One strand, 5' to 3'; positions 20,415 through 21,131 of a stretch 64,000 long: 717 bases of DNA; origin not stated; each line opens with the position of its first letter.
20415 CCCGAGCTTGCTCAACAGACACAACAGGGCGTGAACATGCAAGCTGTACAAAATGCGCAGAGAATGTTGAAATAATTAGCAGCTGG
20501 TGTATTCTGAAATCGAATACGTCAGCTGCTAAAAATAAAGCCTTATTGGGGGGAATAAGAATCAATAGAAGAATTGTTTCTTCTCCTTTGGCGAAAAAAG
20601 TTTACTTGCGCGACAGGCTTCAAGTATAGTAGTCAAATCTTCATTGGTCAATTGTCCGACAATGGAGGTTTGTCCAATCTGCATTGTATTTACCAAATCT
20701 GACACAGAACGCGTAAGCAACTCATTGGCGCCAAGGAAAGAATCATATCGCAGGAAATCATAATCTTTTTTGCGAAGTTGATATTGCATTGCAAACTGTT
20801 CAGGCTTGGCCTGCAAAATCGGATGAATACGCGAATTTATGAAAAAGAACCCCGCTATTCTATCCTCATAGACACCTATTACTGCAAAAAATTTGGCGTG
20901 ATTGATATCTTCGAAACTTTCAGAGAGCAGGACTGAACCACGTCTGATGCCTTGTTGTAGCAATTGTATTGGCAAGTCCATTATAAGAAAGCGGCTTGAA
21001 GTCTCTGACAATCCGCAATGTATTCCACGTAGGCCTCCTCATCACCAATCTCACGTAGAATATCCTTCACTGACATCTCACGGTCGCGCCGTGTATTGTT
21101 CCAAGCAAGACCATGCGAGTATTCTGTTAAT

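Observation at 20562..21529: Panacea (SocA/DUF4065) antitoxin translationally coupled to an unassigned 139-aa partner: candidate new PanT toxin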

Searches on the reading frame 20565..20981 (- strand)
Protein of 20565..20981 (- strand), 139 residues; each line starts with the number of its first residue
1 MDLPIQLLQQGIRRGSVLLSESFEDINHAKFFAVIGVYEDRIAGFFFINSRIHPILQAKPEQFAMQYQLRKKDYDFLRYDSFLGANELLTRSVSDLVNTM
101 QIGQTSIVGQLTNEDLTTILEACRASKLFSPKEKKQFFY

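Call 5: search_protein_families(library=pfam, proteins=[window:20565-20981:-], max_evalue=1)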
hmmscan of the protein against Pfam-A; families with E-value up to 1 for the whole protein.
window:20565-20981:- (139 aa): 0 families

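Call 6: search_protein_families(library=ncbifam, proteins=[window:20565-20981:-], max_evalue=1)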
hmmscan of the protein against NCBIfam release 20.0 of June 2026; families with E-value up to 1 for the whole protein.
window:20565-20981:- (139 aa): 0 families

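Call 7: search_protein_families(library=phrogs, proteins=[window:20565-20981:-], max_evalue=1)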
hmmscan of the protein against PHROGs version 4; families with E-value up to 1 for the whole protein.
window:20565-20981:- (139 aa): 1 family
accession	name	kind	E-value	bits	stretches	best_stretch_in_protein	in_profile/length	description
phrog_12559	-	head and packaging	0.083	13.9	1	61-117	77-131/140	terminase small subunit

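Call 8: search_protein_families(library=padloc, proteins=[window:20565-20981:-], max_evalue=1)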
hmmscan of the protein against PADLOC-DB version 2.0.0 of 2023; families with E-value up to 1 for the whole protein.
window:20565-20981:- (139 aa): 0 families
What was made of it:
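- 20565..20981 (-): Candidate panT: a 139-aa soluble protein with a predicted MazF/PemK-like SH3-type barrel plus an extra C-terminal helix. The stop codon is at 20562-20564. No Pfam, NCBIfam or PADLOC hit (calls 5, 6, 8).
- Checked: It has no hit in Pfam, NCBIfam or PADLOC, and only a chance-level PHROGs hit (calls 5-8).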

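Call 9: find_homologous_proteins(query=window:20565-20981:-, max_evalue=0.01)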
Query window:20565-20981:- (139 aa): 291 proteins with E <= 0.01 among 329 candidates; the best 120 are listed.
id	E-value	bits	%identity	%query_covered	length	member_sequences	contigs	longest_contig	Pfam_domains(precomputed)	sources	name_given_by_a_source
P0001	6.7e-83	293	99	100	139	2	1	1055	-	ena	-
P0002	9.7e-74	263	87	100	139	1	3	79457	-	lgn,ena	-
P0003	1.8e-73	263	87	100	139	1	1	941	-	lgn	-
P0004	2.4e-73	262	86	100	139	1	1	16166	-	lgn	-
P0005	6.0e-72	258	84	100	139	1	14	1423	-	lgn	-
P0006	3.9e-71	255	84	100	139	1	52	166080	-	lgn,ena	-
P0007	4.5e-71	255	83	100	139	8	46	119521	-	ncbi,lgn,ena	-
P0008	4.7e-71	255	81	100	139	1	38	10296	-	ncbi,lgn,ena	-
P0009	1.2e-70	253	82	100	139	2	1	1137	-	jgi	-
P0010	1.2e-70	253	84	100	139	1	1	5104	-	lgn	-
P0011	4.7e-70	252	81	100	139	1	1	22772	-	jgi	-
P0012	6.3e-70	251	81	100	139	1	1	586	-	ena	-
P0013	6.9e-70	251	81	100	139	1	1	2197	-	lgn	-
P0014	7.2e-70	251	83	99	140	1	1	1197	-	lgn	-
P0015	2.2e-69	249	81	100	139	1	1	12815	-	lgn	-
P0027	2.9e-66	239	78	100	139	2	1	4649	-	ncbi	-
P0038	6.8e-65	235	77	100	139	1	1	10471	-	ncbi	-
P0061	5.8e-64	232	76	100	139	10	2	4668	-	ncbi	-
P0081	2.8e-63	230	75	99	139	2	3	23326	-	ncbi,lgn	-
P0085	4.7e-63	229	75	100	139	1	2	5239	-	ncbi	-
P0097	1.9e-62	227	73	100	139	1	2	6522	-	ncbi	-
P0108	9.0e-62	225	76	100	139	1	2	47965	-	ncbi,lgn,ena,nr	ncbi:MAG: hypothetical protein K2K76_10320 [Muribaculaceae bacterium]|nr:hypothetical protein [Murib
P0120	3.7e-61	223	73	100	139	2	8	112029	-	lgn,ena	-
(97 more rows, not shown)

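Call 13: search_solved_structures(query=A1, max_evalue=10)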
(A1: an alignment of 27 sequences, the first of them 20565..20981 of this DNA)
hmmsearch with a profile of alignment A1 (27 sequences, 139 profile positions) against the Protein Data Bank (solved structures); distinct sequences matched with E-value up to 10: 2.
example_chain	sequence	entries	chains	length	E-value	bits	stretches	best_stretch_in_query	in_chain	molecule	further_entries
3on4_A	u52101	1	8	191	0.39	14.2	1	55-139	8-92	Transcriptional regulator, TetR family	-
7ue2_A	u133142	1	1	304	0.87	13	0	102-134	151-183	RPB_PLP3_R6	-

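Call 14: find_encoding_contigs(protein=P0006, flank=5000, max_places=5)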
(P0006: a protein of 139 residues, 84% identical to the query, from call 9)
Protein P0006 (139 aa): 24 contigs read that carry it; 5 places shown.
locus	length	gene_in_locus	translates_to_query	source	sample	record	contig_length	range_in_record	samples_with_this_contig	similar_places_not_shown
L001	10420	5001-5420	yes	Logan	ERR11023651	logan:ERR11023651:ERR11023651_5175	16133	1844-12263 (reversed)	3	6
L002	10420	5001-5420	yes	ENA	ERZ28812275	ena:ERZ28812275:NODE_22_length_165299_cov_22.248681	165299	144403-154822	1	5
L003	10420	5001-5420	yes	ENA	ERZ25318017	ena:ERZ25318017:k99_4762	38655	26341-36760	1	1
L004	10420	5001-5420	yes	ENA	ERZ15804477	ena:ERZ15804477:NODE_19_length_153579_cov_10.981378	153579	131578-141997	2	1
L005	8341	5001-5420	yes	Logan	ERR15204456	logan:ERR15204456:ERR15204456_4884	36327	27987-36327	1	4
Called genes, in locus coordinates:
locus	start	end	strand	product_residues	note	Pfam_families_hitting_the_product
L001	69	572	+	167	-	PF00258:Flavodoxin_1, PF12724:Flavodoxin_5 (weak)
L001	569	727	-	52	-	-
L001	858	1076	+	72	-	-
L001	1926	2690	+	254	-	PF13391:HNH_2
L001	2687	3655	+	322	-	PF09561:RE_HpaII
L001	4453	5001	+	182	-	PF13274:SocA_Panacea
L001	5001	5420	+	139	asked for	-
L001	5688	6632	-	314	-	-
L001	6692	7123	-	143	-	-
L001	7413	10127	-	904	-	PF01326:PPDK_N, PF00391:PEP-utilizers, PF02896:PEP-utilizers_C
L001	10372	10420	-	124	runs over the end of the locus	PF01042:Ribonuc_L-PSP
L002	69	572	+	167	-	PF00258:Flavodoxin_1, PF12724:Flavodoxin_5 (weak)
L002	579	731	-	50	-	-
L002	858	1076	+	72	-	-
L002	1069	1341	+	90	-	PF15738:YafQ_toxin, PF05016:ParE_toxin (weak)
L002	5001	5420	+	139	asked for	-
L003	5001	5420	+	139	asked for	-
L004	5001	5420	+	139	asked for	-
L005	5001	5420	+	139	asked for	-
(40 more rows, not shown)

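Call 15: find_encoding_contigs(protein=P0120, flank=5000, max_places=5)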
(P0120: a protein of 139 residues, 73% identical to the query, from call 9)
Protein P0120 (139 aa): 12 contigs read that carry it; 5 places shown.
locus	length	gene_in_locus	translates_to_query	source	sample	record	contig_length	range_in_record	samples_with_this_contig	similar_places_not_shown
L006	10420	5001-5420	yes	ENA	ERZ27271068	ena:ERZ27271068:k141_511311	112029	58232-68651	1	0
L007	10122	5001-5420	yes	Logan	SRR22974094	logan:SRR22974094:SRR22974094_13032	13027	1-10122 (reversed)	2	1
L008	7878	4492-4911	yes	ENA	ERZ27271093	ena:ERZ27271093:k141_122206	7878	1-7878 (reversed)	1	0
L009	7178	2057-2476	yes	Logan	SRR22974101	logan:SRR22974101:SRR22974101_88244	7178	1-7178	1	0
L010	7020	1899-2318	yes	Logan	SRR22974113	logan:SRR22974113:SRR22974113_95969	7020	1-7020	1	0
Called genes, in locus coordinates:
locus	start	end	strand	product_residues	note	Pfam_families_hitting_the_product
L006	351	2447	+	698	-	-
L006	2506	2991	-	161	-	PF14367:DUF4411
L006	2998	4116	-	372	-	PF06114:Peptidase_M78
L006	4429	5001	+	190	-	PF13274:SocA_Panacea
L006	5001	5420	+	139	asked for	-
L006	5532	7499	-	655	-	PF16510:P22_portal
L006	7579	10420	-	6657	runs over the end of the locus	-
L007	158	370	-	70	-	-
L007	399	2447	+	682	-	-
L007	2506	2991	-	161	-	PF14367:DUF4411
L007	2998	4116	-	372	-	PF06114:Peptidase_M78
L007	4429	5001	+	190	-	PF13274:SocA_Panacea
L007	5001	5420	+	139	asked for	-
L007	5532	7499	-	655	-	PF16510:P22_portal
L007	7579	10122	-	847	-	?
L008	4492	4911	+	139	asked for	-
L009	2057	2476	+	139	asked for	-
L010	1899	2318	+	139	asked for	-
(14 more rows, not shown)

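Call 19: predict_structure(alignment_id=A1)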
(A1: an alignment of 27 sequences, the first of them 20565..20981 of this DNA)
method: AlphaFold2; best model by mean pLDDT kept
length: 139 residues; sequences in the alignment: 27
mean_pLDDT: 68.4   pTM: 0.64
mean pLDDT of the five models: 68.4, 68.3, 67.4, 60.8, 47.1
residues with pLDDT >= 90: 0; 70-90: 78; 50-70: 30; < 50: 31
segments of 3 or more residues with pLDDT < 50: 24-28, 50-67, 74-78
pLDDT, mean of each block of 10 residues (from residue 1): 80 82 52 81 68 44 47 49 58 86 82 73 73 83
secondary structure, 60 per line:
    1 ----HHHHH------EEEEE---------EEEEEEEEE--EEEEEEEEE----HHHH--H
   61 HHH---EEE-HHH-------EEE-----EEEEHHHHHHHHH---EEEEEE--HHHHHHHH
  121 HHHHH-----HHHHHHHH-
elements in order: H5-9 E16-20 E30-38 E41-49 H54-57 H60-63 E67-69 E81-83 E89-92 H93-101 E105-110 H113-125 H131-138
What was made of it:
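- Tried and rejected: The first AF2 model used only close homologs (27 sequences at 71% identity or more) and gave pLDDT 68 (call 19).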

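Call 23: fold_search(model_id=the predicted structure, library=pdb)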
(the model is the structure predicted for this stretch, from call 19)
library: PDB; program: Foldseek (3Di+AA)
matches with E <= 10: 436; with E <= 0.001: 0
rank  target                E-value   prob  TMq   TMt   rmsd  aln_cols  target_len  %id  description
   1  4me7_C                1.5e-03  1.00  0.54  0.67   4.3       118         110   15  Crystal structure of Bacillus subtilis toxin MazF in complex with cognate antitoxin MazE (released 2013-10-23)
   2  6kyt_A                2.0e-03  1.00  0.53  0.65   4.6       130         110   15  The structure of the M. tb toxin MazEF-mt1 complex (released 2020-08-05)
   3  8zws_B                2.5e-03  1.00  0.53  0.67   3.7       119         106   14  Mtb. MazF-mt3 toxin in compleex with its antitoxin fragmant (released 2025-06-11)
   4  5ckd_A                3.5e-03  1.00  0.49  0.61   4.2       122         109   11  E. coli MazF E24A form III (released 2016-04-06)
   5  5ckb_A                6.4e-03  1.00  0.49  0.61   3.7       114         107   10  E. coli MazF form II (released 2016-04-06)
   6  5co7_F                9.9e-03  1.00  0.48  0.63   4.4       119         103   11  E. coli MazF form III (released 2016-04-06)
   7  5co7_A                1.2e-02  1.00  0.44  0.56   4.3       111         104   12  E. coli MazF form III (released 2016-04-06)
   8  5co7_B                2.2e-02  0.99  0.47  0.59   4.3       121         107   10  E. coli MazF form III (released 2016-04-06)
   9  6l2a                  2.7e-02  0.99  0.50  0.61   4.2       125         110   12  A mutant form of M. tb toxin MazEF-mt1 (released 2020-08-05)
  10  5ckf_B                4.3e-02  0.97  0.43  0.55   4.5       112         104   12  E. coli MazF E24A form I (released 2016-04-06)
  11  2hrx                  5.6e-02  0.63  0.37  0.29  12.9       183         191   11  X-Ray Crystal Structure of Protein DIP2367 from Corynebacterium diphtheriae. Northeast Structural Genomics Consortium Ta (released 2006-08-22)
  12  5co7_E                5.9e-02  0.97  0.47  0.57   4.4       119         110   10  E. coli MazF form III (released 2016-04-06)
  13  8fl6_LE               6.3e-02  0.38  0.29  0.26  12.9       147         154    7  Human nuclear pre-60S ribosomal subunit (State J1) (released 2023-07-12)
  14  4elz_D                6.7e-02  0.98  0.49  0.64   3.6       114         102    7  CCDBVFI:GYRA14VFI (released 2012-05-30)
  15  7epg                  6.7e-02  0.96  0.48  0.63   3.5       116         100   11  Crystal structure of E.coli CcdB mutant S12G (released 2022-06-08)
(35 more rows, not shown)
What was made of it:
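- An earlier, shallower model gave the same ranking (call 23).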

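Call 24: search_protein_representatives(alignment_id=A1)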
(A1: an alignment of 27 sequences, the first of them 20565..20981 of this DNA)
Query: 27 sequences, 139 profile positions. Proteins with E-value up to 0.001 (for the whole library): 477; up to 1e-10: 99; up to 1e-30: 22. The best 150 are listed.
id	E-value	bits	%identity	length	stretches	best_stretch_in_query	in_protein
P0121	1.8e-50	187.0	-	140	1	1-139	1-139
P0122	2.6e-49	183.2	-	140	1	1-139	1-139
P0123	2.3e-42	160.8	-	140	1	1-139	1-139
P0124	3.1e-41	157.1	-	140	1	1-139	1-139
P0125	4.0e-39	150.2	-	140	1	1-138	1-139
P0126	5.5e-39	149.8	-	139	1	1-138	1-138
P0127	5.7e-39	149.8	-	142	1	2-138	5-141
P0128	1.2e-35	139.0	-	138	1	1-138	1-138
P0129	3.6e-35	137.4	-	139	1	1-139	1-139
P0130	4.5e-35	137.1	-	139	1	1-137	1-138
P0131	1.5e-34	135.4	-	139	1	1-138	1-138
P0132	3.2e-34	134.4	-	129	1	12-138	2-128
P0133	9.4e-34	132.9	-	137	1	10-138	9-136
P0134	2.5e-33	131.5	-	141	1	4-138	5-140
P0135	6.8e-33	130.1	-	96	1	1-68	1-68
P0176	1.4e-16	77.2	-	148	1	1-138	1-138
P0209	1.2e-11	61.2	-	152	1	22-135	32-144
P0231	4.0e-10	56.3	-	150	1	28-137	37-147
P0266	1.0e-08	51.7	-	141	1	28-131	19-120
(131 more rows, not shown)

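Call 29: search_solved_structures(query=A2, max_evalue=10, show_alignments=2)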
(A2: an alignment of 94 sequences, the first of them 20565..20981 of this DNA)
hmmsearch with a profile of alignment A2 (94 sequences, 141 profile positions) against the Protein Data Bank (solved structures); distinct sequences matched with E-value up to 10: 5.
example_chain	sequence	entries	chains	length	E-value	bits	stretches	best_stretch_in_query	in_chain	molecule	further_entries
4mzm_A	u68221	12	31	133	0.25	14.2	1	9-103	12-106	mRNA interferase MazF | MazF mRNA interferase | Endoribonuclease MazF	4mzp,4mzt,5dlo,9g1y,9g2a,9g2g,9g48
2mf2_A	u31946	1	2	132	0.28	14.1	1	10-103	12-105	mRNA interferase MazF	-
4me7_A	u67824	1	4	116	0.51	13.2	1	60-114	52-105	mRNA interferase EndoA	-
4mdx_A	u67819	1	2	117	0.52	13.2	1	60-114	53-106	mRNA interferase EndoA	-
1ne8_A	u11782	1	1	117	0.52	13.2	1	60-114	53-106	conserved hypothetical protein YDCE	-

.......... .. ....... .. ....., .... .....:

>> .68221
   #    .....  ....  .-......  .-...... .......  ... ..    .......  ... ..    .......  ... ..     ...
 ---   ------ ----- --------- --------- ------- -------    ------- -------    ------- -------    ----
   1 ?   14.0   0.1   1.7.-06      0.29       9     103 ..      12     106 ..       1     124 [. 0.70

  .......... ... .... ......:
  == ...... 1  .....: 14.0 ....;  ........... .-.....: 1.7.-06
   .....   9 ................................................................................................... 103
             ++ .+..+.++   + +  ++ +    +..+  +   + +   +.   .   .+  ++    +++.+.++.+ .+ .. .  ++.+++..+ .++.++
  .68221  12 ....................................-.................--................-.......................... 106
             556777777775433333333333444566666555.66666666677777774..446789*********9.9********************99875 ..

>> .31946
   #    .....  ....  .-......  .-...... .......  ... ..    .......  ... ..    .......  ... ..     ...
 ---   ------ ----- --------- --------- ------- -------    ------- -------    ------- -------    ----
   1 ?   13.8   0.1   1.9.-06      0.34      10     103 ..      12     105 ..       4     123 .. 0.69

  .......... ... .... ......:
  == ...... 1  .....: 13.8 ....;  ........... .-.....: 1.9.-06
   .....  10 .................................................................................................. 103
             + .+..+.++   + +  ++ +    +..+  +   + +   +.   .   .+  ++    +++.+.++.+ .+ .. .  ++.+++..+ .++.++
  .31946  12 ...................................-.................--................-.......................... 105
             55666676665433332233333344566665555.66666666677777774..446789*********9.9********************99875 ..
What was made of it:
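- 20565..20981 (-): The profile search of PDB returns only MazF (call 29).
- On MazF/PemK toxin family (Pfam PF02452; CcdB/MazF superfamily): The only PDB profile hits are MazF, but at E 0.25-0.5 (call 29).
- On CcdB gyrase poison: There is no CcdB among the PDB profile hits (call 29).
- The profile of 94 relatives against 177,635 PDB sequences gives only 5 hits at E<10, and all are MazF/EndoA, collinear over about 95 residues (call 29). All five sequence-profile hits in PDB are MazF and none is CcdB (call 29).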

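Call 30: search_protein_families(library=pfam, alignment_id=A2, max_evalue=1)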
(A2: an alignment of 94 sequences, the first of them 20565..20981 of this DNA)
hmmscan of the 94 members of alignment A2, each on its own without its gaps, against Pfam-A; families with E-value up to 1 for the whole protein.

A. member 1, window:20565-20981:- (139 aa): 0 families

B. families by the number of members that match (of 94 scanned): 54 families (the first 25 are shown)
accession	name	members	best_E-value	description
PF02452.23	PemK_toxin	4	0.0044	PemK-like, MazF-like toxin of type II toxin-antitoxin system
PF08343.15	RNR_N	1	0.0038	Ribonucleotide reductase N-terminal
PF22674.2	C2185-like_N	1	0.0062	C2185-like, N-terminal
PF00961.24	LAGLIDADG_1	1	0.0064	LAGLIDADG endonuclease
PF24731.1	DUF7683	1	0.0068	Domain of unknown function (DUF7683)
PF25823.1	Ams2-SPT21_N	1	0.0081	Ams2/SPT21 N-terminal domain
PF14711.11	Nitr_red_bet_C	1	0.0085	Respiratory nitrate reductase beta C-terminal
PF08470.16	NTNH_C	1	0.0095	Nontoxic nonhaemagglutinin C-terminal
PF20539.3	DUF6754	1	0.012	Domain of unknown function (DUF6754)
PF15765.10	DUF4694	1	0.023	Domain of unknown function (DUF4694)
PF20763.3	UDG-inhib_P56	1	0.023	Phage phi29, UDG inhibitor P56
PF13010.11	pRN1_helical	1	0.024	Primase helical domain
PF05989.17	Chordopox_A35R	1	0.026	Chordopoxvirus A35R protein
PF04763.17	DUF562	1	0.027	Protein of unknown function (DUF562)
PF19005.6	DUF5734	1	0.028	Domain of unknown function (DUF5734)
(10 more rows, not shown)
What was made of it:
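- On MazF/PemK toxin family (Pfam PF02452; CcdB/MazF superfamily): 4 of 94 relatives hit PemK_toxin weakly, best E 0.0044 (call 30).
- Pfam hits among the relatives are to PemK_toxin (call 30).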

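Call 32: predict_structure(alignment_id=A2)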
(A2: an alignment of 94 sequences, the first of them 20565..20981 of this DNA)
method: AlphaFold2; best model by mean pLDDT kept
length: 139 residues; sequences in the alignment: 94
mean_pLDDT: 91.6   pTM: 0.82
mean pLDDT of the five models: 91.6, 87.1, 86.6, 84.4, 84.3
residues with pLDDT >= 90: 111; 70-90: 26; 50-70: 2; < 50: 0
segments of 3 or more residues with pLDDT < 50: none
pLDDT, mean of each block of 10 residues (from residue 1): 80 94 81 94 94 90 94 94 94 93 94 95 94 91
secondary structure, 60 per line:
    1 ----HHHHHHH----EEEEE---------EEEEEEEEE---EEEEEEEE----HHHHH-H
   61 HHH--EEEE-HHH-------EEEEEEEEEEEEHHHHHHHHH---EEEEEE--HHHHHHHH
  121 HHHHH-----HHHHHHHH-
elements in order: H5-11 E16-20 E30-38 E42-49 H54-58 H60-63 E66-69 E81-92 H93-101 E105-110 H113-125 H131-138
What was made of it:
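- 20565..20981 (-): AF2 model pLDDT 91.6 (call 32).
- On MazF/PemK toxin family (Pfam PF02452; CcdB/MazF superfamily): AF2 pLDDT 91.6 (call 32).
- Closest known: MazF/PemK/Kid/EndoA endoribonucleases. Different: The protein is about 25 residues longer, with an extra terminal helix (131-138) and a helical insert at 54-63 (call 32).
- The AF2 model has pLDDT 91.6 and pTM 0.82 (call 32).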

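Call 36: fold_search(model_id=the predicted structure, library=pdb)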
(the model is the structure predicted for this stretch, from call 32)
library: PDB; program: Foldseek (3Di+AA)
matches with E <= 10: 339; with E <= 0.001: 4
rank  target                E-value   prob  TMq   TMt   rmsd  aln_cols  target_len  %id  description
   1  6kyt_A                9.1e-05  1.00  0.56  0.69   4.3       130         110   14  The structure of the M. tb toxin MazEF-mt1 complex (released 2020-08-05)
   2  4me7_C                1.9e-04  1.00  0.56  0.69   3.9       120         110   17  Crystal structure of Bacillus subtilis toxin MazF in complex with cognate antitoxin MazE (released 2013-10-23)
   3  9g7k_B                2.4e-04  1.00  0.54  0.62   4.2       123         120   18  Staphylococcus aureus MazF in complex with Nanobody 12 (released 2024-07-31)
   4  9g7k_E                4.9e-04  1.00  0.55  0.64   4.2       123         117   18  Staphylococcus aureus MazF in complex with Nanobody 12 (released 2024-07-31)
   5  5hk0_C                2.2e-03  1.00  0.55  0.68   4.2       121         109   12  Crystal structure of M. tuberculosis MazF-mt3 (Rv1991c) in complex with RNA (released 2017-01-18)
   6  5ck9_A                3.2e-03  1.00  0.53  0.68   3.5       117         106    8  E. coli MazF form I (released 2016-04-06)
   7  6l2a                  6.5e-03  1.00  0.51  0.62   3.7       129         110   15  A mutant form of M. tb toxin MazEF-mt1 (released 2020-08-05)
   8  5co7_A                3.5e-02  1.00  0.50  0.65   3.5       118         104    9  E. coli MazF form III (released 2016-04-06)
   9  7d2n_A                3.7e-02  0.99  0.48  0.61   4.0       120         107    8  Crystal structure of MazE-MazF (Form-III) from Deinococcus radiodurans (released 2021-02-10)
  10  7d2n_B                3.7e-02  0.99  0.48  0.60   4.0       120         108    8  Crystal structure of MazE-MazF (Form-III) from Deinococcus radiodurans (released 2021-02-10)
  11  7qca_LM0              4.7e-02  0.57  0.29  0.34  15.4       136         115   11  Spraguea lophii ribosome (released 2022-11-30)
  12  5cca_B                9.1e-02  0.96  0.38  0.55   3.0        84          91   10  Crystal structure of Mtb toxin (released 2016-09-07)
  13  7epj                  2.1e-01  0.92  0.48  0.63   3.6       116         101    8  Crystal structure of E.coli CcdB mutant V46L (released 2022-06-08)
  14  3fb9_A                2.5e-01  0.69  0.34  0.50   6.8       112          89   12  The crystal structure of the protein with unknown function from Streptococcus pneumoniae TIGR4 (released 2008-12-23)
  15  7qep_N7               2.8e-01  0.57  0.38  0.43   6.6       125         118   11  Cryo-EM structure of the ribosome from Encephalitozoon cuniculi (released 2022-02-09)
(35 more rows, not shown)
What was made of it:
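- On MazF/PemK toxin family (Pfam PF02452; CcdB/MazF superfamily): The top-10 PDB matches are all MazF, with probability 0.99-1.0 and TM 0.60-0.69 (call 36).
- Closest known: CcdB gyrase poison. Same: It shares the SH3-like barrel superfamily and matches the model at TM about 0.6 (calls 23, 36).
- CcdB structures also match the model (rank 13 onward at E 0.2 in call 36; ranks 14-22 in call 23). MazF outranks CcdB by more than three orders of magnitude in Foldseek E-value (call 36).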
